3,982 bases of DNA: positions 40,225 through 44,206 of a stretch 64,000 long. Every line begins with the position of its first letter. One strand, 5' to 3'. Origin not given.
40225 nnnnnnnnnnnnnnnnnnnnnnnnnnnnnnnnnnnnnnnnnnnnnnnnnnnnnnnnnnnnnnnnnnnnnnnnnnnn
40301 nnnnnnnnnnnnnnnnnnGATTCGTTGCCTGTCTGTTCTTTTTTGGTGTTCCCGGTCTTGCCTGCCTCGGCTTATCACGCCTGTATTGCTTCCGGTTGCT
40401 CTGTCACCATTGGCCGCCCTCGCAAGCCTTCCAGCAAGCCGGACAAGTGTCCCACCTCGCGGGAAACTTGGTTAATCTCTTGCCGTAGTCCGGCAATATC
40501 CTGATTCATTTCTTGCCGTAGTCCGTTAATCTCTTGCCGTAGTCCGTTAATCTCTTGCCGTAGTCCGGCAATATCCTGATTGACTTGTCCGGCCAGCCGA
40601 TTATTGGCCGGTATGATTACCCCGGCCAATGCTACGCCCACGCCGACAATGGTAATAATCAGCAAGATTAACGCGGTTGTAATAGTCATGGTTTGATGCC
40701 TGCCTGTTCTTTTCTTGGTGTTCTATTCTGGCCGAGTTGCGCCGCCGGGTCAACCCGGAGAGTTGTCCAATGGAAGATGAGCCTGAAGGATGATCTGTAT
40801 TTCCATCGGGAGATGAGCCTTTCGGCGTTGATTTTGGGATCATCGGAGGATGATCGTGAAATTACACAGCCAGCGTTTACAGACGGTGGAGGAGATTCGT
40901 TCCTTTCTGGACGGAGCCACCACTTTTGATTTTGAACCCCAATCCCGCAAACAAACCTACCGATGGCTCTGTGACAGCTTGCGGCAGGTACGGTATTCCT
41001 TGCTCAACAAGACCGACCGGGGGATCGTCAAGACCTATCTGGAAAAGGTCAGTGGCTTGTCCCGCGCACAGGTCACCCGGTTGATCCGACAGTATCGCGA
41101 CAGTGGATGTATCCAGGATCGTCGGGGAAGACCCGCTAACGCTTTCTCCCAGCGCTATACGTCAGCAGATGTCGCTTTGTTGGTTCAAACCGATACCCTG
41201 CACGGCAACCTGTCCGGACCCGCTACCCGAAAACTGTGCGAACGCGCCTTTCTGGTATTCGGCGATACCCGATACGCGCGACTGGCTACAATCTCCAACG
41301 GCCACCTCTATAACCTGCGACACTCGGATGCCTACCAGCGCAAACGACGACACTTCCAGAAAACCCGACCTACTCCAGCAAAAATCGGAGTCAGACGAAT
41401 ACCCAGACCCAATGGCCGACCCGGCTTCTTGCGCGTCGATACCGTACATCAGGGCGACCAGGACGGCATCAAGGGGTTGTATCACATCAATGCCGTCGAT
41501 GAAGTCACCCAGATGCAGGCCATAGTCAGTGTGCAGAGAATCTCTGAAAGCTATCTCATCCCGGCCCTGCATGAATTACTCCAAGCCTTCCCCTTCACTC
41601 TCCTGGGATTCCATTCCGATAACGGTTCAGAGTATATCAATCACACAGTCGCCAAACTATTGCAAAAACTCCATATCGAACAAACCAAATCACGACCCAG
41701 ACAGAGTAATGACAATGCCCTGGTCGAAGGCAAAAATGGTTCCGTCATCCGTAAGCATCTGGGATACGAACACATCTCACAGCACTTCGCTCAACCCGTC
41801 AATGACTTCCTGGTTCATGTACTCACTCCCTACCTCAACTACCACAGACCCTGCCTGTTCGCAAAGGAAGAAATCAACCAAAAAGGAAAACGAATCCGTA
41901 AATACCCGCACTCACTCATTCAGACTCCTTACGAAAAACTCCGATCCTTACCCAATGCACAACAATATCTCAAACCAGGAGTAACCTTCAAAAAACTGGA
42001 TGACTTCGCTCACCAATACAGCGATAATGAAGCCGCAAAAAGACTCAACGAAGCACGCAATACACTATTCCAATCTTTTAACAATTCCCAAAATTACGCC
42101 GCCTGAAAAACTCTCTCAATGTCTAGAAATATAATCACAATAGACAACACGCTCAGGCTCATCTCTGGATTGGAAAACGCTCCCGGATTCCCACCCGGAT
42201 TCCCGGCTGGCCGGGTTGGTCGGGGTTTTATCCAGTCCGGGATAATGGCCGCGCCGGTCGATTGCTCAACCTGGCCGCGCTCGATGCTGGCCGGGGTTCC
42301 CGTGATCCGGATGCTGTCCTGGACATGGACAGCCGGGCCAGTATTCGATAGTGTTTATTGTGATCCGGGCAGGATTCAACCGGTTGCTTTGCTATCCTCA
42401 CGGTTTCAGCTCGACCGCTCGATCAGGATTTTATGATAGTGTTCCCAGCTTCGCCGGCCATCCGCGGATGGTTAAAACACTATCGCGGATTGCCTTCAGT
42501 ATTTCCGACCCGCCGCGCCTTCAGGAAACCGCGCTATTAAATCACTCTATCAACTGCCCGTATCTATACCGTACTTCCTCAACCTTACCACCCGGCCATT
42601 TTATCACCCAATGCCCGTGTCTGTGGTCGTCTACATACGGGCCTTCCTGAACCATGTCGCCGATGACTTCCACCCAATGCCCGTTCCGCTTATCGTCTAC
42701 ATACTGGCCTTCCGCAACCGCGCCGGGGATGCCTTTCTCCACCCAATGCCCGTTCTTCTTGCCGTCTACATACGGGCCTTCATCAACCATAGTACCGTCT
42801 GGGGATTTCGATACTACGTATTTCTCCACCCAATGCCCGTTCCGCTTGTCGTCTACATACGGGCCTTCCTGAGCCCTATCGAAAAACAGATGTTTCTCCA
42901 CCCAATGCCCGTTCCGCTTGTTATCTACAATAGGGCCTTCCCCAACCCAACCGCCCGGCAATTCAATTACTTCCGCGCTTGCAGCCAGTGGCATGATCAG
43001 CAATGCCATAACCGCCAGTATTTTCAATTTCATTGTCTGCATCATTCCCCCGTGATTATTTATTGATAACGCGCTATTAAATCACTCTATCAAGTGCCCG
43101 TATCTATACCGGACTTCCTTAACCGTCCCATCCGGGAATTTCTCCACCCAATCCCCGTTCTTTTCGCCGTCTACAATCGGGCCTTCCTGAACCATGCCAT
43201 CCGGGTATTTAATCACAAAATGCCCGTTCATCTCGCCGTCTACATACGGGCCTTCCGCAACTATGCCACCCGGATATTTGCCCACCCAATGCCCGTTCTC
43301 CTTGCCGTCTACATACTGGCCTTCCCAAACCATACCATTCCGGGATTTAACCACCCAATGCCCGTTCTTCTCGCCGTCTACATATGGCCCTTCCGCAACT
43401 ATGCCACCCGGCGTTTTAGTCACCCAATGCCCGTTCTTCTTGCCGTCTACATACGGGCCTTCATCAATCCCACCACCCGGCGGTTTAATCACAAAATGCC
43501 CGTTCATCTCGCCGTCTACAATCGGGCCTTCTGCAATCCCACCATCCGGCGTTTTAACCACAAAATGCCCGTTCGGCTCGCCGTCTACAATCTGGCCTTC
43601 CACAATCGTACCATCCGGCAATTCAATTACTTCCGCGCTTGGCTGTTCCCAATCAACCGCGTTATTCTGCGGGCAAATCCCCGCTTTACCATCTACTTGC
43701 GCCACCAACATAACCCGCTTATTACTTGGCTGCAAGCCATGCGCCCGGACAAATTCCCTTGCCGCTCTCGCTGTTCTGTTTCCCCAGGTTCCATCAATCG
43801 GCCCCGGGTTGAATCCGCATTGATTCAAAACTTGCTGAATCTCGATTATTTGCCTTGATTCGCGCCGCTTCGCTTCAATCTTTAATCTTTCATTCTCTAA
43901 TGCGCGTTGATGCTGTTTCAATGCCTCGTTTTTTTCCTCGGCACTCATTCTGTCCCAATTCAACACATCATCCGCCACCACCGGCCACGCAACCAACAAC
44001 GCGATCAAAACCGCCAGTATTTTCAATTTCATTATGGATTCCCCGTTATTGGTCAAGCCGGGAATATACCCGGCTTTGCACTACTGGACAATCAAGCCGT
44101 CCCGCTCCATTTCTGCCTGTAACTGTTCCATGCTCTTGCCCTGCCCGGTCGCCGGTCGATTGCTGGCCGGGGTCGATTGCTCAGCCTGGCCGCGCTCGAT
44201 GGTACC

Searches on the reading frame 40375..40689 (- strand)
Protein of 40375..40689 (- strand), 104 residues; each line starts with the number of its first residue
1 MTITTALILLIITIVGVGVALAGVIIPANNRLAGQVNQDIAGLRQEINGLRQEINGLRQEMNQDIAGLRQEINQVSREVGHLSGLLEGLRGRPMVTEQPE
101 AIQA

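Call 10: search_protein_families(library=pfam, proteins=[window:40375-40689:-], max_evalue=1)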
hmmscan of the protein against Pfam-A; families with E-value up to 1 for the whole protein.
window:40375-40689:- (104 aa): 52 families (the best 25 are shown)
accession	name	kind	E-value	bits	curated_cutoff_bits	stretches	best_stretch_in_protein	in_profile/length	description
PF06103.16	DUF948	-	1.8e-05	25.3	37.2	1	6-86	9-84/89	Bacterial protein of unknown function (DUF948)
PF04977.20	DivIC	-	5.9e-05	23.2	28.9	2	34-62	20-48/80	Septum formation initiator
PF07798.16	CCDC90-like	-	0.0017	18.7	33.5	1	38-72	72-106/175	Coiled-coil domain-containing protein 90-like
PF22638.1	FlgK_D1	-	0.0035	17.4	28.6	1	27-82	33-88/233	Flagellar hook-associated protein FlgK helical domain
PF06009.19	Laminin_II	-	0.004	17.6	33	1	30-89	9-71/138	Laminin Domain II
PF14362.11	DUF4407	-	0.004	16.9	31.3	1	31-76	127-172/297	Domain of unknown function (DUF4407)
PF20570.3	DUF6779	-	0.012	16.7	28.1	0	35-61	68-95/108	Domain of unknown function (DUF6779)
PF04799.18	Fzo_mitofusin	-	0.013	15.4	27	1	34-77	93-133/161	fzo-like conserved region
PF01442.23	Apolipoprotein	-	0.014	15.6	90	1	29-78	24-70/190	Apolipoprotein A1/A4/E domain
PF11382.13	MctB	-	0.014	15.6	25.6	1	11-64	8-65/306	Copper transport outer membrane protein, MctB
PF06698.16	DUF1192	-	0.017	15.6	25.5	0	59-79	23-43/58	Protein of unknown function (DUF1192)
PF06005.17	ZapB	-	0.018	15.9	31.5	1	39-84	19-67/71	Cell division protein ZapB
PF04513.17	Baculo_PEP_C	-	0.018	15.5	38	1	29-76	29-80/140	Baculovirus polyhedron envelope protein, PEP, C terminus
PF23884.1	DUF7237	-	0.019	15.6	27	1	7-58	6-51/77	Family of unknown function (DUF7237)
PF13863.11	DUF4200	-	0.022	15.5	29.7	1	30-62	72-104/119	Domain of unknown function (DUF4200)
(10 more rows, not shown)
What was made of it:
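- On DUF1640 / CCDC90-like (PF07798): A scores 17.0 and B 18.7 bits (call 10).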

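Call 56: search_protein_families(library=phrogs, proteins=[window:40375-40689:-], max_evalue=0.01)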
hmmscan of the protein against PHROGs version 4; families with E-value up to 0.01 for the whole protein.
window:40375-40689:- (104 aa): 15 families
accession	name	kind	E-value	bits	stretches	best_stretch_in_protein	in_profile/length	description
phrog_12846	-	tail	2.2e-05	24.5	1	31-81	81-131/552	tail fiber protein; Ig-domain containing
phrog_10127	-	unknown function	0.00016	23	0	2-62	3-57/103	-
phrog_3534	-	unknown function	0.00079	20.4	1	37-84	56-106/117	-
phrog_89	-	lysis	0.00088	20.2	1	9-77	4-78/143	Rz-like spanin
phrog_21066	-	unknown function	0.0022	18.9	1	25-79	87-143/228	-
phrog_4619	-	unknown function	0.0022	18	1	25-79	92-148/556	-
phrog_31600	-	unknown function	0.0023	19.2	0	39-62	10-33/40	-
phrog_25046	-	unknown function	0.0025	18.7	1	36-94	37-98/183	-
phrog_1009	-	unknown function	0.0033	18.5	1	3-80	3-86/103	-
phrog_8748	-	unknown function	0.0047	17.6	1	25-81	10-61/261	-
phrog_7303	-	unknown function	0.0051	17.9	0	37-81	14-54/80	-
phrog_312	-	lysis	0.0051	17.8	1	35-91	83-138/173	Rz-like spanin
phrog_8488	-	unknown function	0.0084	17.1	0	36-81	4-45/119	-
phrog_9415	-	unknown function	0.0088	16.9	1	36-74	69-104/168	-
phrog_739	-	lysis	0.0091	17.2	0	9-64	5-60/122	Rz-like spanin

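Call 57: search_protein_families(library=ncbifam, proteins=[window:40375-40689:-], max_evalue=0.01)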
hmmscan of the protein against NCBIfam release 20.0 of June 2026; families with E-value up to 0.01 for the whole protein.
window:40375-40689:- (104 aa): 9 families
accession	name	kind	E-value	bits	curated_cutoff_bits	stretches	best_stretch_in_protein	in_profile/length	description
NF045487.1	ASRP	equivalog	0.0029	16.3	300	1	34-90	379-435/593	archaea-specific SMC-related protein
NF052320.1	Cbp1_fam_LP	subfamily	0.0045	16.5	90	1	34-83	119-171/286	Cbp1 family collagen-binding glycoprotein adhesin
NF033927.1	alph_xenorhab_B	subfamily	0.0054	16.1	40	0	24-62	27-65/223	alpha-xenorhabdolysin family binary toxin subunit B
TIGR02492.1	flgK_ends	equivalog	0.0066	15.8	170.75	1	27-81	122-176/437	flagellar hook-associated protein FlgK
TIGR04211.1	SH3_and_anchor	equivalog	0.0067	16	65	1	31-82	66-120/198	TIGR04211 family SH3 domain-containing protein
TIGR02209.1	ftsL_broad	equivalog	0.0075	16.2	42.45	0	9-62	5-55/85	cell division protein FtsL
NF038218.1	IcmG_DotF_IVB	equivalog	0.0087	15.7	200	1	35-90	121-172/266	type IVB secretion system protein IcmG/DotF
NF049847.1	FtsL_COG5462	equivalog_domain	0.0088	15.7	50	0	14-60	6-52/85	cell division protein FtsL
NF047515.1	SpiroCoCo_C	equivalog_domain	0.0091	15.2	125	1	32-92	167-226/313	SpiroCoCo family coiled-coil protein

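Call 58: find_homologous_proteins(query=window:40375-40689:-, max_evalue=0.001)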
Query window:40375-40689:- (104 aa): 39 proteins with E <= 0.001 among 254 candidates.
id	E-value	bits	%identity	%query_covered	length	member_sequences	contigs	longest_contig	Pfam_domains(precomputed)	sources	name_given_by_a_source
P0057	7.8e-53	195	94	100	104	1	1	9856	-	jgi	-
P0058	1.8e-34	136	55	99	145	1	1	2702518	PF01442.24,PF00038.27,PF07798.17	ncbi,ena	-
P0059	7.1e-32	127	73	100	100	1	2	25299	-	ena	-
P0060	2.3e-31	126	70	99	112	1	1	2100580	-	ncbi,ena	-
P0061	9.0e-31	124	70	100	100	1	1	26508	-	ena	-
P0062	1.3e-30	123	66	98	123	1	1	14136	PF28337.1,PF04513.18,PF01442.24,PF20400.4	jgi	-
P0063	1.4e-30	123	70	100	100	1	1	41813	-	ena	-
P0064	2.2e-28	116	68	96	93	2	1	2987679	-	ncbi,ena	-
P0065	1.6e-27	113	60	99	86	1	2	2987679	-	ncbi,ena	-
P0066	2.0e-27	113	50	88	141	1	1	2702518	PF04513.18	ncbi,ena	-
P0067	3.4e-27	112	66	99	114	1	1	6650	PF01442.24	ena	-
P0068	8.5e-27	111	56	88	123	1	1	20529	PF01442.24,PF07889.18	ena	-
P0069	1.1e-26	111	66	81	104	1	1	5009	PF01442.24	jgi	-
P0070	2.7e-26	110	66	88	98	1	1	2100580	-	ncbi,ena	-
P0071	4.5e-26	109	64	90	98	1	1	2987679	-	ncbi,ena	-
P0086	3.5e-7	48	46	86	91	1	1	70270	-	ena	-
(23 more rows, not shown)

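Call 59: find_encoding_contigs(protein=P0057, flank=10000, max_places=3)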
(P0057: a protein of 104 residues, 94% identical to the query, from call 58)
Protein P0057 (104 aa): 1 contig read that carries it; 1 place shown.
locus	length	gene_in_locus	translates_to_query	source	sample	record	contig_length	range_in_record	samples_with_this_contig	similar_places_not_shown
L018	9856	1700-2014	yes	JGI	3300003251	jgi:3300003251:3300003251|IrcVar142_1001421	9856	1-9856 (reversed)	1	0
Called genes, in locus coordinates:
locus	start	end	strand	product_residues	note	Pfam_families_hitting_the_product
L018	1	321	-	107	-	?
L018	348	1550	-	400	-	PF13191:AAA_16, PF20703:nSTAND1 (weak), PF01637:ATPase_2 (weak), PF24389:ORC-CDC6-like (faint), PF13401:AAA_22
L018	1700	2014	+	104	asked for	-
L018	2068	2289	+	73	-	-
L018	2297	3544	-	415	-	PF14213:DUF4325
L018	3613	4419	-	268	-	PF00218:IGPS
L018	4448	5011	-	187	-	PF00117:GATase, PF07722:Peptidase_C26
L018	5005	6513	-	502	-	PF04715:, PF00425:Chorismate_bind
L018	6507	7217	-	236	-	PF00834:Ribul_P_3_epim, PF01729:QRPTase_C (faint)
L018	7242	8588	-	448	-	PF00089:Trypsin, PF13365:Trypsin_2, PF00595:PDZ, PF13180:PDZ_2, PF17820:PDZ_6, PF00595:PDZ, PF13180:PDZ_2, PF17820:PDZ_6, +1 more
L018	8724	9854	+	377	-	?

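Call 76: find_encoding_contigs(protein=P0086, flank=10000, max_places=2)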
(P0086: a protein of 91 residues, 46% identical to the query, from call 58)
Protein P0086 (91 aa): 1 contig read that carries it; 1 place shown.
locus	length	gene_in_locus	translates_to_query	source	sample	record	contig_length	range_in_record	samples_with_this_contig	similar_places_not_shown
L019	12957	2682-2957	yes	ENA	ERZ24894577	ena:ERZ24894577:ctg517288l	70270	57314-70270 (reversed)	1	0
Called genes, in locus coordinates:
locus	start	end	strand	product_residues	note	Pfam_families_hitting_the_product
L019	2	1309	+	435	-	?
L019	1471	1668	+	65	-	-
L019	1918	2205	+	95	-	-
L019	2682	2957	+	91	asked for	-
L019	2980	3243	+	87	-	-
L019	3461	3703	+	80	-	-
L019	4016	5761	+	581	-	PF00664:ABC_membrane, PF00005:ABC_tran, PF13304:AAA_21 (faint)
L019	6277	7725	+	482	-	PF25919:BSH_CusB (faint), PF25917:BSH_RND (faint), PF25935:BSH_LcnD (weak), PF25994:HH_AprE, PF26002:Beta-barrel_AprE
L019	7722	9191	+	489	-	PF02321:OEP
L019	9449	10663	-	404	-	PF00109:ketoacyl-synt, PF02801:Ketoacyl-synt_C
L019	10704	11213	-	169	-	PF07977:FabA, PF22818:ApeI-like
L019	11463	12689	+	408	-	PF04551:GcpE, PF26540:GcpE_C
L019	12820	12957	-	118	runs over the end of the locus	-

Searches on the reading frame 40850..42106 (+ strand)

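Call 12: search_protein_families(library=pfam, proteins=[window:40850-42106:+], max_evalue=0.00001)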
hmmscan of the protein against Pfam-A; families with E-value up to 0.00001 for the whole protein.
window:40850-42106:+ (418 aa): 1 family
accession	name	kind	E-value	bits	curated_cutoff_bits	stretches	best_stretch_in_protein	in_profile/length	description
PF00665.32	rve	-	2.6e-07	31.3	32.6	1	194-285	8-101/102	Integrase core domain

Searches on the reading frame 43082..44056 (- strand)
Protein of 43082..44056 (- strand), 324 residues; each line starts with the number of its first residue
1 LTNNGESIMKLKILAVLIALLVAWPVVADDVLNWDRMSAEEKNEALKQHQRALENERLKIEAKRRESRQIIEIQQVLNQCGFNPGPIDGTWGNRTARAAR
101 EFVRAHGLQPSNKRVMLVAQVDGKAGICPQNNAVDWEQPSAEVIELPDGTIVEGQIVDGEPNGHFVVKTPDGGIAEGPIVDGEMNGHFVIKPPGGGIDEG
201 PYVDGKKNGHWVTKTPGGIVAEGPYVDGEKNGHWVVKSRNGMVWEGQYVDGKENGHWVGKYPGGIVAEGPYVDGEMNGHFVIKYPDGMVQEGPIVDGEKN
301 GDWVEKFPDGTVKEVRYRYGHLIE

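Call 68: search_protein_families(library=pfam, proteins=[window:43082-44056:-], max_evalue=0.01)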
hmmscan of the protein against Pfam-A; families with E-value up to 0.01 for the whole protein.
window:43082-44056:- (324 aa): 2 families
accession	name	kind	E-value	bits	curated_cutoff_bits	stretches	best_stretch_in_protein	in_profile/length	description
PF01471.23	PG_binding_1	-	2.1e-08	34.7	23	1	69-110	4-45/57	Putative peptidoglycan binding domain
PF07202.18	Tcp10_C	-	0.00027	21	36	0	307-314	9-34/35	T-complex protein 10 C-terminus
